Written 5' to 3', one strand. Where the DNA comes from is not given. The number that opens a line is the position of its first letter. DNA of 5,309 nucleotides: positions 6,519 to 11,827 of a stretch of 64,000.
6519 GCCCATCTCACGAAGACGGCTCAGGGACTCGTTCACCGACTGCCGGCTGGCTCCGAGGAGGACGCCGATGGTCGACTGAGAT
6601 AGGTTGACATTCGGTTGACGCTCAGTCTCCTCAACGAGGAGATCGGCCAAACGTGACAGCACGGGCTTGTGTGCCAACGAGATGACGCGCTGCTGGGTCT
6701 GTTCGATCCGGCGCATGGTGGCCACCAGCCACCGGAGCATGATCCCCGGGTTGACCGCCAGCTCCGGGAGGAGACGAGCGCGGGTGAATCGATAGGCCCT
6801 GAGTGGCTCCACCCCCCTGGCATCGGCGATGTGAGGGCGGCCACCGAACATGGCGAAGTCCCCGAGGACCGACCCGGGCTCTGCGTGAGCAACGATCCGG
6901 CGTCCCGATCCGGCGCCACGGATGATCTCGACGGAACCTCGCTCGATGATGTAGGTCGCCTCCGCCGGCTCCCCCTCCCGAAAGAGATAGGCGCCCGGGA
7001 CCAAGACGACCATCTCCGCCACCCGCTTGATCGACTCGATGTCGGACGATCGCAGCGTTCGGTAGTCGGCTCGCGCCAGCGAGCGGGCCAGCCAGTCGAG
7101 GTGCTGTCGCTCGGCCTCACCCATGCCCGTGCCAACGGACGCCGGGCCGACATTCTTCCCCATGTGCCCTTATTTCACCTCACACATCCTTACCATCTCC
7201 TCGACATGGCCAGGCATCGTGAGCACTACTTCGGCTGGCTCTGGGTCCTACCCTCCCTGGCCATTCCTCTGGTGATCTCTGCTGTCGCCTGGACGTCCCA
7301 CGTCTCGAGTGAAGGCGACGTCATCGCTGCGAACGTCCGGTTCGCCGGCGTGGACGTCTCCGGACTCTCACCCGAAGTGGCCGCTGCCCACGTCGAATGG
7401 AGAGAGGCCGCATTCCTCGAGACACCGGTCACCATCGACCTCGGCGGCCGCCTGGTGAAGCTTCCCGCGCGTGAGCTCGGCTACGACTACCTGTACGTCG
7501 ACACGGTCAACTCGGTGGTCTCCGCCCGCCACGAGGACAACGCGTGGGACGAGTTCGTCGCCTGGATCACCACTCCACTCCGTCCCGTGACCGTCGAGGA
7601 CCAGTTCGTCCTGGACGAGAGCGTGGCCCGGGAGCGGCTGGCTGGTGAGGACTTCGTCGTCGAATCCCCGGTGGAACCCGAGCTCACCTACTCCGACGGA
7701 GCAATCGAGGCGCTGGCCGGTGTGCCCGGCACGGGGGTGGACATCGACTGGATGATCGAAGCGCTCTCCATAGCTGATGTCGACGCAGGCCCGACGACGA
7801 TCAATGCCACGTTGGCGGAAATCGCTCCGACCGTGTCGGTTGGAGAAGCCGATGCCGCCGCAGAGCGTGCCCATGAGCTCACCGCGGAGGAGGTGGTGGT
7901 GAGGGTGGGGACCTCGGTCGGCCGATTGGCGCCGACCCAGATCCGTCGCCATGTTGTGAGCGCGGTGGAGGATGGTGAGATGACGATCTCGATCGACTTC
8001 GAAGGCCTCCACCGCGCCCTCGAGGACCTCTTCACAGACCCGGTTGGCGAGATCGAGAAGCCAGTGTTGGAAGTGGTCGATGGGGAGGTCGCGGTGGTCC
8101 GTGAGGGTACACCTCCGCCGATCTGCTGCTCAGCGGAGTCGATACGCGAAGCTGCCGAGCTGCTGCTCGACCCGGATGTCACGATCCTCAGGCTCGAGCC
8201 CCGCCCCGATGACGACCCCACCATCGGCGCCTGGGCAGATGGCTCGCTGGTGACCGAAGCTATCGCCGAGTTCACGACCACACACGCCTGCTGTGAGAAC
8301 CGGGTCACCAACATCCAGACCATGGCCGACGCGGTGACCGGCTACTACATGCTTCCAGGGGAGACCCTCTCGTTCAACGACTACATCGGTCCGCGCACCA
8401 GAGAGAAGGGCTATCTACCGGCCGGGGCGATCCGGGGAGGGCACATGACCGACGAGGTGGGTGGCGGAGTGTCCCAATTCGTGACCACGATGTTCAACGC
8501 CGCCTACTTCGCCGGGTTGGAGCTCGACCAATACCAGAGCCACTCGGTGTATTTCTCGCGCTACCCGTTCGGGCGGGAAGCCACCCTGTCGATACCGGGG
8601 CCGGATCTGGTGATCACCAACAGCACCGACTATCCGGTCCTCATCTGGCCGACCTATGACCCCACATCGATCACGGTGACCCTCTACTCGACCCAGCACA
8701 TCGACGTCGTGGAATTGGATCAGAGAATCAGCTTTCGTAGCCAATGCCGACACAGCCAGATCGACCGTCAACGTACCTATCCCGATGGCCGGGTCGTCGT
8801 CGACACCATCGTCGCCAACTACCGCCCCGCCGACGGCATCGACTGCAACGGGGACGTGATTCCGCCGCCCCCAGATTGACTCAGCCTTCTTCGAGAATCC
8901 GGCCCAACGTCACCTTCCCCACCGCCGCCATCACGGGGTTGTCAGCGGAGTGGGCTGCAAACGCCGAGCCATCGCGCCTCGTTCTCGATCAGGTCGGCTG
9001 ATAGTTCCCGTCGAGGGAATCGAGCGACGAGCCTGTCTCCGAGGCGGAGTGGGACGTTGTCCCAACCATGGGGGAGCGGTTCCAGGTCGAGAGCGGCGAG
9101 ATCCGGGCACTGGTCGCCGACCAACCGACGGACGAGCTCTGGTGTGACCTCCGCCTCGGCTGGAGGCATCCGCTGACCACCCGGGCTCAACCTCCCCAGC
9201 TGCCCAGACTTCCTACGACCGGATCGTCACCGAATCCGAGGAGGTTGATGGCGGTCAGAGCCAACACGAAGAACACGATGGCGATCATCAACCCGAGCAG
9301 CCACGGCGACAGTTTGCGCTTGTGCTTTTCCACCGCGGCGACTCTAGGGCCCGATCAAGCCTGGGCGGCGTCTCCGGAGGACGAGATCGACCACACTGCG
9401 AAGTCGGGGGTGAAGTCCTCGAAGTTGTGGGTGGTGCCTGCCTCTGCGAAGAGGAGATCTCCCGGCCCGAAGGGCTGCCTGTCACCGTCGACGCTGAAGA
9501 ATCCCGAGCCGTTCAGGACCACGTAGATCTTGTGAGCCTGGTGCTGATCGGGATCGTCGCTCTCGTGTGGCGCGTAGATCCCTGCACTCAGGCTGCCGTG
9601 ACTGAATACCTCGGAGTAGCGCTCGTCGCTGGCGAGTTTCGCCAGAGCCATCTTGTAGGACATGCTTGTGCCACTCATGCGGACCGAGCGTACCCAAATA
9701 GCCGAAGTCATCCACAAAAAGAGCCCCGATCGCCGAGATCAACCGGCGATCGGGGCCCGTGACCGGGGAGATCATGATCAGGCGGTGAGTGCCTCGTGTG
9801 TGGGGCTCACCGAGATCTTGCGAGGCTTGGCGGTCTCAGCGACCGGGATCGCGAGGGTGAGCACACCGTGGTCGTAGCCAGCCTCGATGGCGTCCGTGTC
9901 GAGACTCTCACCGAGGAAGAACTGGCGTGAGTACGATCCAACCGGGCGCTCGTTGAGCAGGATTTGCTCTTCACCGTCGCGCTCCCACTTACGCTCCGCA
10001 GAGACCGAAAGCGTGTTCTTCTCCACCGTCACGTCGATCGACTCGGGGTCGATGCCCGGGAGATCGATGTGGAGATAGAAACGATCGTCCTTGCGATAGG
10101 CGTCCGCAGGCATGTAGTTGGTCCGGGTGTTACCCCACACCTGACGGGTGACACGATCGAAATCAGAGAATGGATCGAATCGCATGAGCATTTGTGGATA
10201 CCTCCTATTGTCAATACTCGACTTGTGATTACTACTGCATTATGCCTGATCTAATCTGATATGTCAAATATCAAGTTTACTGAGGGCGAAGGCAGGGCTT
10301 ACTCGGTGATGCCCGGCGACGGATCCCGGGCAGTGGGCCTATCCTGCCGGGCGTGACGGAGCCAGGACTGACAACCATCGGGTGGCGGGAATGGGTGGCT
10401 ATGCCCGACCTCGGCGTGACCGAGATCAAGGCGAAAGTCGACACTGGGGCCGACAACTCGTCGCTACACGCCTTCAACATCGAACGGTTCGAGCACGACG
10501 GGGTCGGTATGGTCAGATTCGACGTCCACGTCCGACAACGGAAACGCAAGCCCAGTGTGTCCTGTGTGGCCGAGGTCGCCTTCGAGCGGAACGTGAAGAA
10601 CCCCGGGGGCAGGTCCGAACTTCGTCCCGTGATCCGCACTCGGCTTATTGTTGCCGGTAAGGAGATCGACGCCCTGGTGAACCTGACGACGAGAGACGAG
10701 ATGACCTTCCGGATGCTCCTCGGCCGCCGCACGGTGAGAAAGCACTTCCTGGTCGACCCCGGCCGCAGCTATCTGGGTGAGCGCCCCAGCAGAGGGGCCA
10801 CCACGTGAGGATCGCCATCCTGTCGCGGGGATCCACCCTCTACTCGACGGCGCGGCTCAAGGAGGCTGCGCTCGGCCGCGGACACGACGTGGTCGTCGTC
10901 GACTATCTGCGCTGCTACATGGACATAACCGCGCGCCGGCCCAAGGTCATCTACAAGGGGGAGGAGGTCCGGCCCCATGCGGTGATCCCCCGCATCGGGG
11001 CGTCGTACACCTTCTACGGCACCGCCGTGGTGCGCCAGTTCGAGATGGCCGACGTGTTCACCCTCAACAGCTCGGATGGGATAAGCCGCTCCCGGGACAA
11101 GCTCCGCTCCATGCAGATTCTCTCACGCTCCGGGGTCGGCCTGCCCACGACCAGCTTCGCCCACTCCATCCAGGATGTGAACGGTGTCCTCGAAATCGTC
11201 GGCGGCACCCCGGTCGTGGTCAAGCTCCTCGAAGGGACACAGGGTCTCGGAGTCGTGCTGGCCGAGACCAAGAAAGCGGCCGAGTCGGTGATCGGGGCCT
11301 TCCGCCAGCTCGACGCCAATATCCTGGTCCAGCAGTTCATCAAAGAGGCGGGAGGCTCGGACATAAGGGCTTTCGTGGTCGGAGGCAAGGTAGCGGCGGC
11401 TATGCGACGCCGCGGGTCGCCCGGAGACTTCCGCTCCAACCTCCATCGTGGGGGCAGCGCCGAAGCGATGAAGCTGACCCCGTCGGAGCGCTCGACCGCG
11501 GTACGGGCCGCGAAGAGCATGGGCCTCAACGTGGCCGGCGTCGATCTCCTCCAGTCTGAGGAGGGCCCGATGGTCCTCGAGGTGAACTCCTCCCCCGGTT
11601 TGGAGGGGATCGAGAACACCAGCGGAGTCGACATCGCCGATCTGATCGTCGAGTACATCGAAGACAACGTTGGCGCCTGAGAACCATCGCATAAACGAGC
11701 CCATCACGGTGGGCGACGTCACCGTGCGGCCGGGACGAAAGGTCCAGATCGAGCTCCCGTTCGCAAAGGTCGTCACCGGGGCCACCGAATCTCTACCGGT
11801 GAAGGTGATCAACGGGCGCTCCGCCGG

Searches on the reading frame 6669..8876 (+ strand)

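Call 20: search_protein_families(library=ncbifam, max_evalue=0.00001, proteins=[window:6669-8876:+])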
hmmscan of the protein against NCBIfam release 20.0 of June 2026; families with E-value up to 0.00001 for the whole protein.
window:6669-8876:+ (736 aa): 2 families
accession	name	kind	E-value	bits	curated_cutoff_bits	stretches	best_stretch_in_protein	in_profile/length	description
NF033122.1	vanW-B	exception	3.7e-07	29.7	610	1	542-671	68-202/275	glycopeptide resistance accessory protein VanW-B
NF033128.2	vanW-gen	equivalog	3.5e-06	26.8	365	1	543-678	68-208/271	glycopeptide resistance accessory protein VanW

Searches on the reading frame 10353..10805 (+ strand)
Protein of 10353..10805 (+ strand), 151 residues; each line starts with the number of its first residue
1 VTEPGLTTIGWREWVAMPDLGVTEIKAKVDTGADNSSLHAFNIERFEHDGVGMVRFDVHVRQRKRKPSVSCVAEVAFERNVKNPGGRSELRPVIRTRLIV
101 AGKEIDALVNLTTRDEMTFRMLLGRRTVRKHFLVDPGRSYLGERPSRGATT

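Call 20: search_protein_families(library=ncbifam, max_evalue=0.00001, proteins=[window:10353-10805:+])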
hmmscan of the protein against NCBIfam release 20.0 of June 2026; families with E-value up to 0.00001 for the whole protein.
window:10353-10805:+ (151 aa): 4 families
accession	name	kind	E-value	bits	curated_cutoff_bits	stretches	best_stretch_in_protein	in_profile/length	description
NF052261.1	Asp_endo_RimB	equivalog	4.5e-32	110.9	200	1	6-146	7-147/148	retropepsin-like aspartic endopeptidase RimB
NF052264.1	retropep_RloA3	equivalog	1.8e-22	79.8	210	1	8-140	21-153/159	retropepsin-like aspartic peptidase RloA3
NF052263.1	retropep_RloA2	exception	1.1e-17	64.1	250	1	8-146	23-169/170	retropepsin-like aspartic peptidase RloA2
NF052262.1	retropep_RloA1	exception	4.3e-16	59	280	1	7-146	25-169/178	retropepsin-like aspartic peptidase RloA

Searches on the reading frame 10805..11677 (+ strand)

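Call 20: search_protein_families(library=ncbifam, max_evalue=0.00001, proteins=[window:10805-11677:+])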
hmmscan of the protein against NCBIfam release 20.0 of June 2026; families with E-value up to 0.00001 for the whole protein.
window:10805-11677:+ (291 aa): 18 families
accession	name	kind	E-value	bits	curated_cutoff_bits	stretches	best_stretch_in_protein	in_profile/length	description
NF007764.0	PRK10446.1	equivalog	2.1e-119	398.3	331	1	1-288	1-289/300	30S ribosomal protein S6--L-glutamate ligase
TIGR00768.1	rimK_fam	subfamily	7.9e-78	261.6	143.4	1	3-285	2-276/276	RimK family alpha-L-glutamate ligase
NF040720.1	MptN_Meth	equivalog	1.1e-44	152.7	350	1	16-285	15-290/291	tetrahydromethanopterin:alpha-L-glutamate ligase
TIGR02144.1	LysX_arch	equivalog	2.2e-36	125.4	275.6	1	60-288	51-278/281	lysine biosynthesis protein LysX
NF009110.0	PRK12458.1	subfamily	2.8e-26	92.3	408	1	72-288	109-330/349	glutathione synthetase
NF003573.0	PRK05246.1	equivalog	1.5e-23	83.1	272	1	70-289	96-313/316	glutathione synthase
TIGR04356.1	grasp_GAK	hypoth_equivalog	3.2e-23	82.2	300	1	12-286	10-284/287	GAK system ATP-grasp enzyme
TIGR04443.1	F420_CofF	equivalog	4.5e-21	75.1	300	1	68-283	62-276/283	coenzyme gamma-F420-2:alpha-L-glutamate ligase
NF010623.0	PRK14016.1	subfamily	6.8e-20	70.8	877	1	95-203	211-316/871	cyanophycin synthetase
TIGR02068.2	cya_phycin_syn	equivalog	1.4e-19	69.6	850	1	77-203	192-315/862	cyanophycin synthetase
TIGR01380.1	glut_syn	equivalog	6.5e-19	68.1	299.05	1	70-288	95-311/312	glutathione synthase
TIGR03103.1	trio_acet_GNAT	equivalog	1.7e-13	50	569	1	87-202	286-398/547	N-acetylglutaminylglutamine synthetase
NF002378.0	PRK01372.1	subfamily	1.9e-09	36.7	243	1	97-266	99-273/305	D-alanine--D-alanine ligase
NF038074.1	fam_STM4014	hypoth_equivalog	2.2e-09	37.1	175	0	77-161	95-183/349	STM4014 family protein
NF002563.0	PRK02186.1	subfamily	7.9e-08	31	625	1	92-184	101-193/890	argininosuccinate lyase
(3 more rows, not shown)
